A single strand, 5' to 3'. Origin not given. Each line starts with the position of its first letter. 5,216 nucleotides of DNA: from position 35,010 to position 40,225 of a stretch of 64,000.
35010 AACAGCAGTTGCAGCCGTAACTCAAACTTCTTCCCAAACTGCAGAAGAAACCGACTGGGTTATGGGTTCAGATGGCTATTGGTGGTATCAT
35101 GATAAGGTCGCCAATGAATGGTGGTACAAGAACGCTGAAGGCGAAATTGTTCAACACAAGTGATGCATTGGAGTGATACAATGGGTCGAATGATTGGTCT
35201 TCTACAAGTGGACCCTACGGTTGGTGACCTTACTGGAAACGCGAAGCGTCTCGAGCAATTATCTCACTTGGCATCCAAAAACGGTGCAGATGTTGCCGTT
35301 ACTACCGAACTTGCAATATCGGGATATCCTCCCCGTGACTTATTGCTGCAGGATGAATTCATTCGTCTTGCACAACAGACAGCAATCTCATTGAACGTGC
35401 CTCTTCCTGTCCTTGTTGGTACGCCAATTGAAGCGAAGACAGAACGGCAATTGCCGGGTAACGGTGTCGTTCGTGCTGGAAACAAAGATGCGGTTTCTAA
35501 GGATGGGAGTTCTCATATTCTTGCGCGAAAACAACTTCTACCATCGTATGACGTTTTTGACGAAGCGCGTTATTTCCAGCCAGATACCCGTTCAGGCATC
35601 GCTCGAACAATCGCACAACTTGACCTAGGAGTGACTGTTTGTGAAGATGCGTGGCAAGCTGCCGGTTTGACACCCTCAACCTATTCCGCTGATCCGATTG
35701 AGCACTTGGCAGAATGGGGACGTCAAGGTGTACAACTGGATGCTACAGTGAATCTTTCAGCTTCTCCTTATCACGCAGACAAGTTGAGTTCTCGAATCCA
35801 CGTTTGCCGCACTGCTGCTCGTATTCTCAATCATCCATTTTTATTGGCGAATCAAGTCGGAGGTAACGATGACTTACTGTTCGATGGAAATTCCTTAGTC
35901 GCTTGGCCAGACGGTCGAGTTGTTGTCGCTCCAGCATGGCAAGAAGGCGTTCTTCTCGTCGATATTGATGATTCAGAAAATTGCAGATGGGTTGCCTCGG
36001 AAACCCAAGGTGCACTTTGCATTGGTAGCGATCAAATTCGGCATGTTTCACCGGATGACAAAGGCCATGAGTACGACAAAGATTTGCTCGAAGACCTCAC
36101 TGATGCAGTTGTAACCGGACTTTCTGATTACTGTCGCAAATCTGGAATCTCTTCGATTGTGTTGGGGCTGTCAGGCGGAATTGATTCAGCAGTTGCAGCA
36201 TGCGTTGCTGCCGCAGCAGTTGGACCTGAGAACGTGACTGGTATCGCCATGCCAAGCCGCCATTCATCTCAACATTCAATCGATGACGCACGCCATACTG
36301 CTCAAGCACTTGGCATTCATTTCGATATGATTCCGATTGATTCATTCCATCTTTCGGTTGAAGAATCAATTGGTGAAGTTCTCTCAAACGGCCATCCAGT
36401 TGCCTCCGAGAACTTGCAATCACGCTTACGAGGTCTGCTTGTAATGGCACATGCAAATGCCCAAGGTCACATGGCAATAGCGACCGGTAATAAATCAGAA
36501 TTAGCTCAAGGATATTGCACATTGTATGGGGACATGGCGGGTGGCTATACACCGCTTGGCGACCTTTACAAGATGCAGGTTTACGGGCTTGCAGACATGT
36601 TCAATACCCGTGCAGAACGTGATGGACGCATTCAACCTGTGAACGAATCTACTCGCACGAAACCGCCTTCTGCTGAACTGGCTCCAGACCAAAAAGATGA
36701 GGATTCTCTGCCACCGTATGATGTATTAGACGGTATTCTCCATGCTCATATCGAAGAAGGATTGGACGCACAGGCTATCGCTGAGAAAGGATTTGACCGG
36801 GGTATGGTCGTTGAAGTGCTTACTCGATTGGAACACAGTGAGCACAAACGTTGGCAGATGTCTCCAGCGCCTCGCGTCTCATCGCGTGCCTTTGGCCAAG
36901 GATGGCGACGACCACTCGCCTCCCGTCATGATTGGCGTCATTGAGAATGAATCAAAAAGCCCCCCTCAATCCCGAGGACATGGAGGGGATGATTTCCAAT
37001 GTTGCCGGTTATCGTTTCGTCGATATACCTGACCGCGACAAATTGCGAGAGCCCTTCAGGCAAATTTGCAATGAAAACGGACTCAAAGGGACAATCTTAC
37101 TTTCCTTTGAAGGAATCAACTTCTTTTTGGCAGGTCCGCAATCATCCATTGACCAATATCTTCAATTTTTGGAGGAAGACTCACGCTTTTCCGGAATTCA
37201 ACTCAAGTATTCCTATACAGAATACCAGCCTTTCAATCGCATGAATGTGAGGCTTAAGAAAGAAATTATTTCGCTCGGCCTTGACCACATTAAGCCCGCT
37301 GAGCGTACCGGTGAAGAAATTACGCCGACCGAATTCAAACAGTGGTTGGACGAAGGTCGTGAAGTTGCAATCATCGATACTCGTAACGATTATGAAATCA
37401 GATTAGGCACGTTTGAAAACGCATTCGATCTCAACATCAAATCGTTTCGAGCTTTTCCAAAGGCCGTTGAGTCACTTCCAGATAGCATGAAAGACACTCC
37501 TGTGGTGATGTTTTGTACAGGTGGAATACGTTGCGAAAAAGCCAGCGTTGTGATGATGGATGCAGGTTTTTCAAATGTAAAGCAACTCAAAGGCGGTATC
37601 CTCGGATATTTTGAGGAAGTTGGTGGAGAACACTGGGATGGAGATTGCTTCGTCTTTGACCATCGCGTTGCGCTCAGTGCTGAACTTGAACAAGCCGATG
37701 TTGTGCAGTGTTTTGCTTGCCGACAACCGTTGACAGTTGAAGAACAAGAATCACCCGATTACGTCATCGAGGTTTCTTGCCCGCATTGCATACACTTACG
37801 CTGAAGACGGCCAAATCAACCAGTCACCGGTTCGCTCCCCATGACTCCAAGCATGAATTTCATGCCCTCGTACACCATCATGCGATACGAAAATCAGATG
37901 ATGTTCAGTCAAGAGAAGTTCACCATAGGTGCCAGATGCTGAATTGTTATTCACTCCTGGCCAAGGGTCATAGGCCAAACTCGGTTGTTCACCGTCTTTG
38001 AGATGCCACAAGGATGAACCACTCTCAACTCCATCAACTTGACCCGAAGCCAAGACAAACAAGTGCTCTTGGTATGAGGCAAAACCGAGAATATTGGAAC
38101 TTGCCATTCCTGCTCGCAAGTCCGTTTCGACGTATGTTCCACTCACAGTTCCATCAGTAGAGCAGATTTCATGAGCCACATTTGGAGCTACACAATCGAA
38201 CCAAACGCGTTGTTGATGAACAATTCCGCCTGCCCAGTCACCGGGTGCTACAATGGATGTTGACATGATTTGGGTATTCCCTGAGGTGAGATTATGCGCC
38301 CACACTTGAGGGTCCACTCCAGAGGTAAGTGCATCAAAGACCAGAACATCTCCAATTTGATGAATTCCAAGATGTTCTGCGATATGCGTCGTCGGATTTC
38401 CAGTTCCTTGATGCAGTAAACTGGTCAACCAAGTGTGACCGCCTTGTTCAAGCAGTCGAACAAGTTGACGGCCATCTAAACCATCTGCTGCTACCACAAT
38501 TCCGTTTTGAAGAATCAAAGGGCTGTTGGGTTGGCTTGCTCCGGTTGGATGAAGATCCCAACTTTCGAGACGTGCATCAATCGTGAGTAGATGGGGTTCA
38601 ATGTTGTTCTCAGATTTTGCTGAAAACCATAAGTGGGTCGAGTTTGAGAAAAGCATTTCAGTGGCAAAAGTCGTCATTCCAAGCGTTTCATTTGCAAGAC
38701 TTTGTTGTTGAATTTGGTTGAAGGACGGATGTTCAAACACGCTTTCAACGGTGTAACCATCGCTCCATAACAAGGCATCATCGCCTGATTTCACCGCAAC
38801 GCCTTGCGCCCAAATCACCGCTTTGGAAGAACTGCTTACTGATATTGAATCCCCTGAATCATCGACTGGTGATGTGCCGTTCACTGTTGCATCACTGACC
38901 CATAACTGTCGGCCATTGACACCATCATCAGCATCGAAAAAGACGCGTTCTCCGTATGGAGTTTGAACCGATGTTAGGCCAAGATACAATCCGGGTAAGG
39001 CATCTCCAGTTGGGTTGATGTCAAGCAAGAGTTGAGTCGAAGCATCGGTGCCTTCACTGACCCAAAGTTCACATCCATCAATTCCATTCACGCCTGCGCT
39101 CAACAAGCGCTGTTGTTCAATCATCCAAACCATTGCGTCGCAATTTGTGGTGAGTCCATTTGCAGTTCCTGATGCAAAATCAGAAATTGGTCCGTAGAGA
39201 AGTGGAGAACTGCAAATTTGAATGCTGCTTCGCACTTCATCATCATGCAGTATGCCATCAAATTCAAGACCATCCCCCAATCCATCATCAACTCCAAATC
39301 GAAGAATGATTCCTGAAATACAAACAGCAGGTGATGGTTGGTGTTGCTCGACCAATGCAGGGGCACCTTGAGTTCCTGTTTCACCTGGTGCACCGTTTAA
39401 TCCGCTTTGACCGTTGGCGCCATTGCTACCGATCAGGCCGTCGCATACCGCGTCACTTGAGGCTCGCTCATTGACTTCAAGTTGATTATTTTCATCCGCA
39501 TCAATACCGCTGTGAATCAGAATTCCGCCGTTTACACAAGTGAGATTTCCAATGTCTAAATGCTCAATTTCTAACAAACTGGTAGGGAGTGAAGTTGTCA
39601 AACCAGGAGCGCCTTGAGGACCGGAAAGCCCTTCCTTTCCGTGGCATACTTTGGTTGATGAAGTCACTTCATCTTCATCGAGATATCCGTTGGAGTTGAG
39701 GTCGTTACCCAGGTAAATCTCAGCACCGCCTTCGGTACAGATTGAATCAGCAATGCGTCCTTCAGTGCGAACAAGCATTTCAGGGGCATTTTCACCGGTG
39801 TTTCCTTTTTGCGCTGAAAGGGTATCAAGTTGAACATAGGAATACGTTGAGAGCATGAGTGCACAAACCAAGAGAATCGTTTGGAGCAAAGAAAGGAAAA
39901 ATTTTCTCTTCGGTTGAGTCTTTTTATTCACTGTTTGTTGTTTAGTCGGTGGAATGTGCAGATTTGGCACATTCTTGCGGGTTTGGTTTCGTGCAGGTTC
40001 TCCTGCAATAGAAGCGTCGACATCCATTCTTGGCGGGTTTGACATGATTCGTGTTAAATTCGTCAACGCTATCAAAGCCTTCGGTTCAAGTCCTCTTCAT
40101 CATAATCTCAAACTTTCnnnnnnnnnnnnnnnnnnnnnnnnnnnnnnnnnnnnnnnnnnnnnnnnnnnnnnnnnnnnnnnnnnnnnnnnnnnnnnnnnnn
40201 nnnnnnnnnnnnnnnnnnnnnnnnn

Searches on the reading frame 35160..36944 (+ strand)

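Call 85: search_protein_families(library=pfam, proteins=[window:35160-36944:+], max_evalue=0.0001)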
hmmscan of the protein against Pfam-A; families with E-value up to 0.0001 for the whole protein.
window:35160-36944:+ (594 aa): 2 families
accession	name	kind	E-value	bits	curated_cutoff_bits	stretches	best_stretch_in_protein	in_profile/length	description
PF02540.23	NAD_synthase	-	4.9e-64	216.2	21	1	316-565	4-240/242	NAD synthase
PF00795.27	CN_hydrolase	-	5.5e-15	55.8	23.2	1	12-270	2-247/256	Carbon-nitrogen hydrolase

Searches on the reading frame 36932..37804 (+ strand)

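Call 85: search_protein_families(library=pfam, proteins=[window:36932-37804:+], max_evalue=0.0001)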
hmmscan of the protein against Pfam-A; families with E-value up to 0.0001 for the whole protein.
window:36932-37804:+ (290 aa): 3 families
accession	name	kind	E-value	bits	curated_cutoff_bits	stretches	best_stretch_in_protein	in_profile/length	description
PF17773.7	UPF0176_N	-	3.7e-28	98.2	26.2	1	23-112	3-92/92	UPF0176 acylphosphatase like domain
PF00581.25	Rhodanese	-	2.6e-10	41.1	22.2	1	131-226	1-99/102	Rhodanese-like domain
PF12368.13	Rhodanese_C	-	8.8e-05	23.2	26.9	0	236-268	1-33/66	Rhodanase C-terminal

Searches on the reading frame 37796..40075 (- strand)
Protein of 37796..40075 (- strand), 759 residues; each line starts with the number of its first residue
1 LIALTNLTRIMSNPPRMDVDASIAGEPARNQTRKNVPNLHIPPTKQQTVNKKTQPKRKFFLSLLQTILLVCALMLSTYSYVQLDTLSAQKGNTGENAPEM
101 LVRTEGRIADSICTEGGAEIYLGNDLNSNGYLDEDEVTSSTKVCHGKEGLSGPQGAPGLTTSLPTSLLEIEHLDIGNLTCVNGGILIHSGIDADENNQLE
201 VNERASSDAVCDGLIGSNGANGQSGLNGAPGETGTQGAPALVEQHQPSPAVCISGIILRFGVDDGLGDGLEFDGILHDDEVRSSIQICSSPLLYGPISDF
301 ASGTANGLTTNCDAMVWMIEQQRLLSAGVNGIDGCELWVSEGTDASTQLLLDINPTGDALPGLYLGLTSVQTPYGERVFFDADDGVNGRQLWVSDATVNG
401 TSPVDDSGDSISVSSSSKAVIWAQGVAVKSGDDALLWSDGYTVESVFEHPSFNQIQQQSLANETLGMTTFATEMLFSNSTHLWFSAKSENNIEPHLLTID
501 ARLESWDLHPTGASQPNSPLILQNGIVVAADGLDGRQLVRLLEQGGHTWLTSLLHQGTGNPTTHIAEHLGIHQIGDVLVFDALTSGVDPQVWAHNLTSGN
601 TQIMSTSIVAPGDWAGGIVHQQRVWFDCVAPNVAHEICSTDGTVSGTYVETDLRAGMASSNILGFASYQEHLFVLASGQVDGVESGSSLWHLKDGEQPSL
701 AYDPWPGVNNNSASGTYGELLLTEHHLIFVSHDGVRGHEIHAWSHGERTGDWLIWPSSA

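Call 85: search_protein_families(library=pfam, proteins=[window:37796-40075:-], max_evalue=0.0001)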
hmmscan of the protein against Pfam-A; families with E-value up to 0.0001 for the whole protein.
window:37796-40075:- (759 aa): 1 family
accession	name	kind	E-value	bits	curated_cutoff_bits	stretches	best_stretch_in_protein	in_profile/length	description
PF23657.1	DUF7151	-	1.1e-17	64.1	27.2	2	101-144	3-46/46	Domain of unknown function (DUF7151)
